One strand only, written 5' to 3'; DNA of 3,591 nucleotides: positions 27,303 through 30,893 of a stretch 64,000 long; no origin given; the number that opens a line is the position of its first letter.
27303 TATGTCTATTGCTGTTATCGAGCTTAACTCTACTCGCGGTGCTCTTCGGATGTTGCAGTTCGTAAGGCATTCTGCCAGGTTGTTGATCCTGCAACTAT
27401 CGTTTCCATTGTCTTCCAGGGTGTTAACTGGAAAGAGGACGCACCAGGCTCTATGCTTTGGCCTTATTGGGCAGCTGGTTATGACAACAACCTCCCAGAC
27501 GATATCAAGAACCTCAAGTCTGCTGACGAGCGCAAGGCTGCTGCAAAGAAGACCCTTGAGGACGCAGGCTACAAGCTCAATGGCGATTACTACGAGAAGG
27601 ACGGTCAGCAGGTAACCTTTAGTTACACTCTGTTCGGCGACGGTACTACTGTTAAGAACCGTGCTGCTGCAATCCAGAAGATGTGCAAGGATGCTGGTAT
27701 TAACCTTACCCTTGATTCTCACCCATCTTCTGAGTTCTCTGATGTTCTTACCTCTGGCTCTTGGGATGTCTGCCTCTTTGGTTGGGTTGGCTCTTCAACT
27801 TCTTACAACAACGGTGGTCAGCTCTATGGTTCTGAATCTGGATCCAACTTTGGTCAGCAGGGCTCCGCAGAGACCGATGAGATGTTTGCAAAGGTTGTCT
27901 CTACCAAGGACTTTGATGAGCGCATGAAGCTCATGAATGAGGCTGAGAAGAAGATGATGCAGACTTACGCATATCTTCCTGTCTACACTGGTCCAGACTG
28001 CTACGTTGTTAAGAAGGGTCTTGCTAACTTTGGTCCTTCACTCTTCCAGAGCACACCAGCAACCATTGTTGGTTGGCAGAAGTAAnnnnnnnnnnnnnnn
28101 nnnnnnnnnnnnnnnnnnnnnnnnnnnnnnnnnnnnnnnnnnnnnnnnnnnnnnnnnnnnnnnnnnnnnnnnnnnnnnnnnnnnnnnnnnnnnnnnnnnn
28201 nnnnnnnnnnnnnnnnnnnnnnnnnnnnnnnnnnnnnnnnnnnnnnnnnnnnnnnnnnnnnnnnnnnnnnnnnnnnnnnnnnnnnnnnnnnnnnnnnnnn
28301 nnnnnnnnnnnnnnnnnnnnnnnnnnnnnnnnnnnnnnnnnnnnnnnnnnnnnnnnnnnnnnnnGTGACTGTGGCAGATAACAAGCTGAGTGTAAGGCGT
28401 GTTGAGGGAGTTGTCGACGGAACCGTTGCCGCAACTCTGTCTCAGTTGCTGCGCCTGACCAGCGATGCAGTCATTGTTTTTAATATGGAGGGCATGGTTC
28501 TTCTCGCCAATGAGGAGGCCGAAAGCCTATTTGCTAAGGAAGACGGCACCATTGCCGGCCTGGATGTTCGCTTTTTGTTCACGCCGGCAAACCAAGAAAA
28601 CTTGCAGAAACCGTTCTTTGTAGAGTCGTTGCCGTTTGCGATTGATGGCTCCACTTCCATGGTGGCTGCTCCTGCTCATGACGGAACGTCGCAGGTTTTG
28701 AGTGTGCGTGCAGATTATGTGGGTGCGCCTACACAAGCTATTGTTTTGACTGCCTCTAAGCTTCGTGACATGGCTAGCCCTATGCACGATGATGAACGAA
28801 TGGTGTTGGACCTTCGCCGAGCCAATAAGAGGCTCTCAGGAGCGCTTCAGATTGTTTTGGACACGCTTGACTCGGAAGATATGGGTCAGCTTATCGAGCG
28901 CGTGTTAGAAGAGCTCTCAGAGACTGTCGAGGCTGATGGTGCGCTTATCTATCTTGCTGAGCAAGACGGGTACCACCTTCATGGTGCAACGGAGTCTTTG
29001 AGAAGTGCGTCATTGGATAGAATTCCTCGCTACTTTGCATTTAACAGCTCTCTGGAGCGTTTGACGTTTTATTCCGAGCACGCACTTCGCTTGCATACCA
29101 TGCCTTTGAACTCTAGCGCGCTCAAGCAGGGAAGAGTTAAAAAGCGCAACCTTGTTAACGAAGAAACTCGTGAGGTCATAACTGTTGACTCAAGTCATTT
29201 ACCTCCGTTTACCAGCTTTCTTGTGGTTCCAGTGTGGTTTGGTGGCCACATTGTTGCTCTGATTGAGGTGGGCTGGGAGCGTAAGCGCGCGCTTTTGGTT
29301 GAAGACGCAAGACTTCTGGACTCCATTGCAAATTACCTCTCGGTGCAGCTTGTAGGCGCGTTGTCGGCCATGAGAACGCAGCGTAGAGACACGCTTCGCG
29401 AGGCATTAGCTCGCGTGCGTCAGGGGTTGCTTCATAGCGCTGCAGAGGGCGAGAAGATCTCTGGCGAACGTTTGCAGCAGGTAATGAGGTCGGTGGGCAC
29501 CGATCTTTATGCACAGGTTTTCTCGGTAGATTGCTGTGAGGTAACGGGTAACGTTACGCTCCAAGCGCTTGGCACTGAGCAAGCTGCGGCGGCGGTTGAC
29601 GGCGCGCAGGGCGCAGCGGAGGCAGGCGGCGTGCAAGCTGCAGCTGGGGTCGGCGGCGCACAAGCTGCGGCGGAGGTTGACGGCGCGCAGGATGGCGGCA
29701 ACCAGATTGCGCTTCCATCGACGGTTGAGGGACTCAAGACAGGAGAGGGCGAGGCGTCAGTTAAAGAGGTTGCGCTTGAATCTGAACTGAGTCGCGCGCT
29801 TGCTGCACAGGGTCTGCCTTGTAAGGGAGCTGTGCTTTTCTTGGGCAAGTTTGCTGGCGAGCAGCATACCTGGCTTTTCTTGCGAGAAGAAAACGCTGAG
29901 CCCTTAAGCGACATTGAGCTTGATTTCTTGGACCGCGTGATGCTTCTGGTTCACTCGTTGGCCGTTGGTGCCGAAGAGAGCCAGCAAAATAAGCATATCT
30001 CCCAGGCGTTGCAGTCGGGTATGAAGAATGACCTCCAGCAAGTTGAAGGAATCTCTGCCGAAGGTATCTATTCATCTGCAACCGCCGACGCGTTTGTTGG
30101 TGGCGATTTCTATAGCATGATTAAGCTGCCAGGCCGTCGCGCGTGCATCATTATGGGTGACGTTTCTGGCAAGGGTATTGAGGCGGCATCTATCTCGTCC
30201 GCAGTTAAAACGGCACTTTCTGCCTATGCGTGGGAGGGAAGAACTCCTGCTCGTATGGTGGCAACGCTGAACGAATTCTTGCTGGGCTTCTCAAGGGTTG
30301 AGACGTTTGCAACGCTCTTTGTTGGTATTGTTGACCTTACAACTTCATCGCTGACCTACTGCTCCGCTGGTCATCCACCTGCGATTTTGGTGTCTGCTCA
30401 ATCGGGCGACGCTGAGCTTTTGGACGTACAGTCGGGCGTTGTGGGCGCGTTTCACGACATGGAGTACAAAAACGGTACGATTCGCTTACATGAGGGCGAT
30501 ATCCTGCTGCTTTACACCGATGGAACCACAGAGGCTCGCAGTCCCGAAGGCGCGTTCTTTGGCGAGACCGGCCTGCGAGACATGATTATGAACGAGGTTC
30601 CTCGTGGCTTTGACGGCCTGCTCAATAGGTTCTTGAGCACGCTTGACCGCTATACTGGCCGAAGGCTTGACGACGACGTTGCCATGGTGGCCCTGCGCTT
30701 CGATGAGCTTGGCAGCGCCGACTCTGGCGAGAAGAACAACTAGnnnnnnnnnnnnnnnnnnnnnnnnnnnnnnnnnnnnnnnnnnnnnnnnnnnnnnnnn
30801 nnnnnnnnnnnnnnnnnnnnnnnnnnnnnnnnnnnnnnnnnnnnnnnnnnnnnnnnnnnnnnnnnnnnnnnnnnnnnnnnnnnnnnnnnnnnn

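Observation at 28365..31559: Partner-switching module without a cognate sigma factor: PAS-GAF-GAF-PP2C phosphatase plus a fused STAS-anti-sigma-kinase protein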

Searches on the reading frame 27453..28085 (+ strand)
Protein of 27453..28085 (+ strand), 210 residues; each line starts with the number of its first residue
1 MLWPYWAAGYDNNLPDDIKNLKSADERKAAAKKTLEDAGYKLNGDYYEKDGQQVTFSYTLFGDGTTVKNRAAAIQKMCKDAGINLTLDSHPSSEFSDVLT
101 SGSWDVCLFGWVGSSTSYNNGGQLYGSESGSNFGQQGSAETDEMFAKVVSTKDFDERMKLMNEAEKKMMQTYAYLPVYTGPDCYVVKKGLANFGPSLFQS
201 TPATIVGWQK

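Call 16: search_protein_families(library=pfam, proteins=[window:27453-28085:+], max_evalue=0.001)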
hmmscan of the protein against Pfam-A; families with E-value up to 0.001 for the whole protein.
window:27453-28085:+ (210 aa): 1 family
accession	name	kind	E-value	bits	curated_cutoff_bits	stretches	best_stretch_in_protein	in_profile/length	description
PF00496.27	SBP_bac_5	-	4.7e-13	49.4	32.4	1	16-131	263-366/368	Bacterial extracellular solute-binding proteins, family 5 Middle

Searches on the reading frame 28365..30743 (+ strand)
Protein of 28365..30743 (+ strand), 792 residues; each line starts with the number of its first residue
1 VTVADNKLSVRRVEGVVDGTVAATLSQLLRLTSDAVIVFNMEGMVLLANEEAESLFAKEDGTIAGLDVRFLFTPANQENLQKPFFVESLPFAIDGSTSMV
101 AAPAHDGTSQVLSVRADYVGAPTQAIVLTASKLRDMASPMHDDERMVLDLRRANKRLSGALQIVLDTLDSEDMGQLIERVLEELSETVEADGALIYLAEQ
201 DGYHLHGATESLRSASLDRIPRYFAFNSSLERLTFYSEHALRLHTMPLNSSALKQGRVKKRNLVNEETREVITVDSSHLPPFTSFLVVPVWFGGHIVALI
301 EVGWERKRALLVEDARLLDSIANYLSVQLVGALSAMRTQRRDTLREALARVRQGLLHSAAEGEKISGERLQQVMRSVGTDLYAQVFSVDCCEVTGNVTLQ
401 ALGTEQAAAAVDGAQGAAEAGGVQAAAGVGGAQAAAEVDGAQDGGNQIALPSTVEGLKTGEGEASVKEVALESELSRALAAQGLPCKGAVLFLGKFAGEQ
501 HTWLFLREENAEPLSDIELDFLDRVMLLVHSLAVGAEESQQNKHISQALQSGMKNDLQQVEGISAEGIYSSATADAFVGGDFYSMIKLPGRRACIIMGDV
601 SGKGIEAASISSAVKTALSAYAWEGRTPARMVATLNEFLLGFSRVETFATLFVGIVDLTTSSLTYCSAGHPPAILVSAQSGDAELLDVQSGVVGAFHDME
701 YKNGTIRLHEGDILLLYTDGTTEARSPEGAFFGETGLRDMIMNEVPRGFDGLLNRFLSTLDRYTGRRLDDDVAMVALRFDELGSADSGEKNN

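Call 7: search_protein_families(library=pfam, proteins=[window:28365-30743:+], max_evalue=1)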
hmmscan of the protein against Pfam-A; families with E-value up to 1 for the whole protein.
window:28365-30743:+ (792 aa): 10 families
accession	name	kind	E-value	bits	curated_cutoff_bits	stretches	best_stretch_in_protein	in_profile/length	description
PF07228.17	SpoIIE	-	3.5e-46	158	25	1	590-779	2-191/192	Stage II sporulation protein E (SpoIIE)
PF13185.12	GAF_2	-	8.8e-10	39.4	28.6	1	171-326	2-132/136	GAF domain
PF01590.32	GAF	-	3.1e-08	34.7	22.4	1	172-329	1-133/133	GAF domain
PF13492.12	GAF_3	-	3.4e-05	24.7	27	1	268-329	63-127/129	GAF domain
PF19901.4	DUF6374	-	0.0039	17.2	25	1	343-378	9-44/59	Family of unknown function (DUF6374)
PF23156.1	DUF7054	-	0.012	16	27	1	607-644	25-62/85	Domain of unknown function (DUF7054)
PF24820.1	Diguanyl_cycl_sensor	-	0.013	15.9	28.1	1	31-68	4-41/109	Diguanylate cyclase-like sensor domain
PF13188.13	PAS_8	-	0.014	15.7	21.8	1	25-76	3-51/65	PAS domain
PF08448.16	PAS_4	-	0.031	15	23.1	1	32-81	4-53/110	PAS fold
PF13426.13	PAS_9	-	0.063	14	27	1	34-80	2-49/103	PAS domain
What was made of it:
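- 28413..28760 (+): PAS-like domain (res 15-130). Weak Pfam PAS hits in the window protein (call 7).
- On RsbU/V/W-type partner-switching system: Pfam SpoIIE E 3.5e-46 (call 7).
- Checked: PAS families reach only E 0.014-0.06 (25-81) (call 7).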

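Call 8: search_protein_families(library=ncbifam, proteins=[window:28365-30743:+], max_evalue=1)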
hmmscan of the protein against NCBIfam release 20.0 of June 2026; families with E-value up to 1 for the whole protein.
window:28365-30743:+ (792 aa): 2 families
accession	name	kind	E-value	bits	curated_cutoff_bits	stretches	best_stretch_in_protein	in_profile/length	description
NF045505.1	RR_RssB_Pseudo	equivalog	3.4e-11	42.8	700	1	577-777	188-389/394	two-component system response regulator RssB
TIGR02865.1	spore_II_E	equivalog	1.2e-10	40.2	490.8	1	572-725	560-711/764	stage II sporulation protein E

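Call 28: find_homologous_proteins(query=window:28371-30743:+)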
Query window:28371-30743:+ (790 aa): 859 proteins with E <= 0.001 among 8000 candidates; the best 120 are listed.
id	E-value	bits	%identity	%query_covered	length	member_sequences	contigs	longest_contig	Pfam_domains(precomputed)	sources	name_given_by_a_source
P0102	0.0e+0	1716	100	100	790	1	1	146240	PF13185.13,PF01590.33,PF07228.18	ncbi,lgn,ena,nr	ncbi:MAG: SpoIIE family protein phosphatase [Atopobium sp.]|nr:SpoIIE family protein phosphatase [At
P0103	0.0e+0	1655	97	99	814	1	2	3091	PF13185.13,PF01590.33,PF07228.18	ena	-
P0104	0.0e+0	1652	97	99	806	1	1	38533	PF13185.13,PF01590.33,PF07228.18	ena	-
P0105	0.0e+0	1648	97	99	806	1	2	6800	PF13185.13,PF01590.33,PF07228.18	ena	-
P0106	0.0e+0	1648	97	99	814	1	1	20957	PF13185.13,PF01590.33,PF07228.18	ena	-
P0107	0.0e+0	1648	97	99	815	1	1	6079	PF13185.13,PF01590.33,PF07228.18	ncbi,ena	-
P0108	0.0e+0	1647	97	99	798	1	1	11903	PF13185.13,PF01590.33,PF07228.18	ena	-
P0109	0.0e+0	1645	95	100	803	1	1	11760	PF13185.13,PF01590.33,PF07228.18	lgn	-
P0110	0.0e+0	1645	95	100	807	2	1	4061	PF13185.13,PF01590.33,PF07228.18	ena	-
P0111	0.0e+0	1644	97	99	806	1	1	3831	PF13185.13,PF01590.33,PF07228.18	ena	-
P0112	0.0e+0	1642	96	99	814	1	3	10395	PF13185.13,PF01590.33,PF07228.18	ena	-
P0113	0.0e+0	1640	94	100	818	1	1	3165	PF13185.13,PF01590.33,PF07228.18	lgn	-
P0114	0.0e+0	1639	96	99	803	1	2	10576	PF13185.13,PF01590.33,PF07228.18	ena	-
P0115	0.0e+0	1639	96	100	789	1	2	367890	PF13185.13,PF01590.33,PF07228.18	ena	-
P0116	0.0e+0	1639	96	99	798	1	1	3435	PF13185.13,PF01590.33,PF07228.18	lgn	-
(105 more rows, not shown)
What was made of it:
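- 28371..30743 (+): Gene A: sensor PP2C phosphatase, 790 aa. The ORF list gives GTG 28365; GTG 28371 behind AAGGAG 28360-28365 is the likelier start. P0102 is 100% identical, 790 aa, named 'SpoIIE family protein phosphatase [Atopobium sp.]' (call 28).
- Checked: P0102 is 100% identical and 790 aa (call 28).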

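Call 67: predict_structure(alignment_id=A3)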
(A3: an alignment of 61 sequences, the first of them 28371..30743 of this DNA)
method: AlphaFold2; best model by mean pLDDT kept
length: 790 residues; sequences in the alignment: 61
mean_pLDDT: 77.7   pTM: 0.48
mean pLDDT of the five models: 77.7, 76.5, 76.0, 75.6, 75.1
residues with pLDDT >= 90: 203; 70-90: 411; 50-70: 92; < 50: 84
segments of 3 or more residues with pLDDT < 50: 1-19, 133-135, 403-442, 539-547, 784-790
pLDDT, mean of each block of 10 residues (from residue 1): 31 40 54 82 78 69 82 63 84 84 79 75 80 56 70 76 70 83 89 88 88 76 80 83 78 76 79 86 91 90 81 86 82 82 90 78 81 90 83 78 44 33 27 31 66 62 84 84 88 79 83 89 88 58 46 80 88 70 93 91 80 89 93 86 76 96 91 92 85 86 96 94 90 92 94 94 86 95 50
secondary structure, 60 per line:
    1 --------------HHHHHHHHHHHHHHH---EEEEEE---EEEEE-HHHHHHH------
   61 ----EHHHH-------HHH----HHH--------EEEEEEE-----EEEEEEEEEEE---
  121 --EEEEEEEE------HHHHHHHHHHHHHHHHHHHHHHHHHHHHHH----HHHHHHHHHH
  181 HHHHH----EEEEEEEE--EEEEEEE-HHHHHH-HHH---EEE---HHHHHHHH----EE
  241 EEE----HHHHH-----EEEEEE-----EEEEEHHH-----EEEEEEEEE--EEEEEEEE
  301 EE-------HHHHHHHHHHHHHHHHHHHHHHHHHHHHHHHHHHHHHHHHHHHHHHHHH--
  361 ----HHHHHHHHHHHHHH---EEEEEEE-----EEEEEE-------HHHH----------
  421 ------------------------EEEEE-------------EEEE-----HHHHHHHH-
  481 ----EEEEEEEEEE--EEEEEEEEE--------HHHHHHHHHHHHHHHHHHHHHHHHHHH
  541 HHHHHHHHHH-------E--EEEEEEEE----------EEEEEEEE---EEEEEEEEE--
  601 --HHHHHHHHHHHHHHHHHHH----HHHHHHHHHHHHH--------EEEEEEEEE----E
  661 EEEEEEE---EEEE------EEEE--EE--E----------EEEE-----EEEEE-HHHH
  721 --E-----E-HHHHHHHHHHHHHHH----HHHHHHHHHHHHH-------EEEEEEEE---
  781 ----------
elements in order (helices of 4 or more, strands of 3 or more residues): H15-29 E33-38 E42-46 H48-54 H66-69 E95-101 E107-117 E123-130 H137-166 H171-185 E190-197 E200-206 H208-213 E221-223 H227-234 E239-243 H248-252 E258-263 E269-273 E282-290 E293-302 H310-358 H365-378 E382-388 E394-399 H407-410 E445-449 E463-466 H472-479 E485-494 E497-505 H514-550 E561-568 E579-586 E590-598 H603-621 H626-638 E647-655 E660-667 E671-674 E681-684 E702-705 E711-715 H717-720 H731-745 H750-762 E770-777
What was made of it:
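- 28413..28760 (+): AF2 secondary structure shows a helix, 2 strands, helices and 3 strands (call 67).
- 29463..29885 (+): Second GAF-like (PHY-like) domain (res 365-505), seen at fold level only. AF2 model with pLDDT about 78-90 outside the insert; its order of helices and strands parallels GAF1 (call 67).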

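Call 69: search_protein_families(library=pfam, alignment_id=A3, max_evalue=0.01)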
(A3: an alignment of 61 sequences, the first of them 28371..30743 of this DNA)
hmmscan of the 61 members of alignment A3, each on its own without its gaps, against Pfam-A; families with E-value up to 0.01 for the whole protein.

A. member 1, window:28371-30743:+ (790 aa): 5 families
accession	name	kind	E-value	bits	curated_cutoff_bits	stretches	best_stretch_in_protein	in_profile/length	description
PF07228.17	SpoIIE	-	3.4e-46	158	25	1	588-777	2-191/192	Stage II sporulation protein E (SpoIIE)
PF13185.12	GAF_2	-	8.7e-10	39.4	28.6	1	169-324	2-132/136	GAF domain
PF01590.32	GAF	-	3.1e-08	34.7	22.4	1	170-327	1-133/133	GAF domain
PF13492.12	GAF_3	-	3.4e-05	24.7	27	0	266-327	63-127/129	GAF domain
PF19901.4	DUF6374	-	0.0039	17.2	25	1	341-376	9-44/59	Family of unknown function (DUF6374)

B. families by the number of members that match (of 61 scanned): 11 families
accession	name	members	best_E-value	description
PF07228.17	SpoIIE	61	2.9e-50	Stage II sporulation protein E (SpoIIE)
PF13185.12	GAF_2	61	1.5e-12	GAF domain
PF01590.32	GAF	61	9.3e-10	GAF domain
PF13492.12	GAF_3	25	1.4e-07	GAF domain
PF13188.13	PAS_8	23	3.3e-06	PAS domain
PF00989.32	PAS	23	9.2e-06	PAS fold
PF08448.16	PAS_4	18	2.9e-06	PAS fold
PF13426.13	PAS_9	9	0.00028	PAS domain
PF19901.4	DUF6374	3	0.0039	Family of unknown function (DUF6374)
PF24820.1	Diguanyl_cycl_sensor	2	0.0019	Diguanylate cyclase-like sensor domain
PF20733.2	LRIM1_dimer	1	0.0053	Dimerization domain in LRIM1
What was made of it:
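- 28413..28760 (+): PAS families hit 23 of 61 homologues (call 69).
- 30132..30701 (+): SpoIIE/RsbU-type PP2C catalytic domain (res 588-777). Motifs GGDFY (577), GDVSGKG (596), YTDG (715) and DDDV (767). Pfam SpoIIE E 3.4e-46 (calls 7, 69).
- Checked: PAS is supported across the family: 23 of 61 homologues hit PAS models, best E 3e-6 (call 69).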

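Call 70: fold_search(model_id=the predicted structure, library=pdb)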
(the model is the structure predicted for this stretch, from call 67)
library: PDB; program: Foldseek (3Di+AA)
matches with E <= 10: 1417; with E <= 0.001: 472
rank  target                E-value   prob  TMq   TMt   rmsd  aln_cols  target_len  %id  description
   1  3pu9_A                7.6e-13  1.00  0.26  0.80   4.1       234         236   20  Crystal structure of serine/threonine phosphatase Sphaerobacter thermophilus DSM 20745 (released 2010-12-22)
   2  3ke6_A                8.0e-13  1.00  0.25  0.54   3.6       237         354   29  The crystal structure of the RsbU and RsbW domains of Rv1364c from Mycobacterium tuberculosis (released 2010-11-10)
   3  3ke6_B                2.2e-12  1.00  0.24  0.52   3.8       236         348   28  The crystal structure of the RsbU and RsbW domains of Rv1364c from Mycobacterium tuberculosis (released 2010-11-10)
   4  8rjt_B                2.8e-12  1.00  0.27  0.40  15.7       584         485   12  Serial femtosecond X-ray structure of a fluorescence optimized bathy phytochrome PAiRFP2 derived from wild-type Agp2 i (released 2025-05-14)
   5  8u8z_A                4.2e-12  1.00  0.24  0.33  17.6       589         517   13  Cryo-EM structure of PsBphP in Pr state, extended DHp (released 2024-08-21)
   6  5c5k_B                4.6e-12  1.00  0.27  0.42  15.8       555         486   16  Structure of the Pfr form of a canonical phytochrome (released 2016-02-17)
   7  8u62_A                4.6e-12  1.00  0.26  0.39  17.1       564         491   12  Cryo-EM structure of PsBphP in Pfr state, Dimer of Dimers FL (released 2024-08-21)
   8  8avx_B                4.6e-12  1.00  0.24  0.34  17.7       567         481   16  Cryo-EM structure of DrBphP in Pfr state (released 2022-12-21)
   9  6ndp_A                4.6e-12  1.00  0.26  0.33  18.4       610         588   14  Crystal structure of the dark-adapted full-length bacteriophytochrome XccBphP mutant L193Q from Xanthomonas campestris (released 2019-12-18)
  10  8u63_A                5.3e-12  1.00  0.27  0.40  17.3       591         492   11  Cryo-EM structure of PsBphP in Pfr state, Dimer of Dimers PSM only (released 2024-08-21)
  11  5hsq                  5.9e-12  1.00  0.22  0.31  18.4       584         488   14  The surface engineered photosensory module (PAS-GAF-PHY) of the bacterial phytochrome Agp1 (AtBphP1) in the Pr form, chr (released 2016-08-03)
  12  3f79_F                7.6e-12  1.00  0.25  0.76   4.6       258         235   23  Structure of pseudo-centered cell crystal form of the C-terminal phosphatase domain of P. aeruginosa RssB (released 2009-11-24)
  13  6ndp_B                7.6e-12  1.00  0.26  0.32  18.3       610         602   13  Crystal structure of the dark-adapted full-length bacteriophytochrome XccBphP mutant L193Q from Xanthomonas campestris (released 2019-12-18)
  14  4o01_B                8.0e-12  1.00  0.28  0.43  15.7       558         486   16  Crystal Structure of D. radiodurans Bacteriophytochrome Photosensory Core Module in its Illuminated Form (released 2014-05-07)
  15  8u8z_B                8.0e-12  1.00  0.26  0.36  16.8       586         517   14  Cryo-EM structure of PsBphP in Pr state, extended DHp (released 2024-08-21)
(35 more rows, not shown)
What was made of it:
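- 29463..29885 (+): Foldseek aligns about 555-610 columns to PAS-GAF-PHY modules (call 70).
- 30132..30701 (+): Best solved matches are 3pu9, 3ke6 (Rv1364c, 28-29% identity) and RssB (call 70).
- Closest known: Rv1364c of Mycobacterium tuberculosis. Same: Its PP2C is among the best solved matches to gene A (3ke6, 28-29% identity, call 70).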
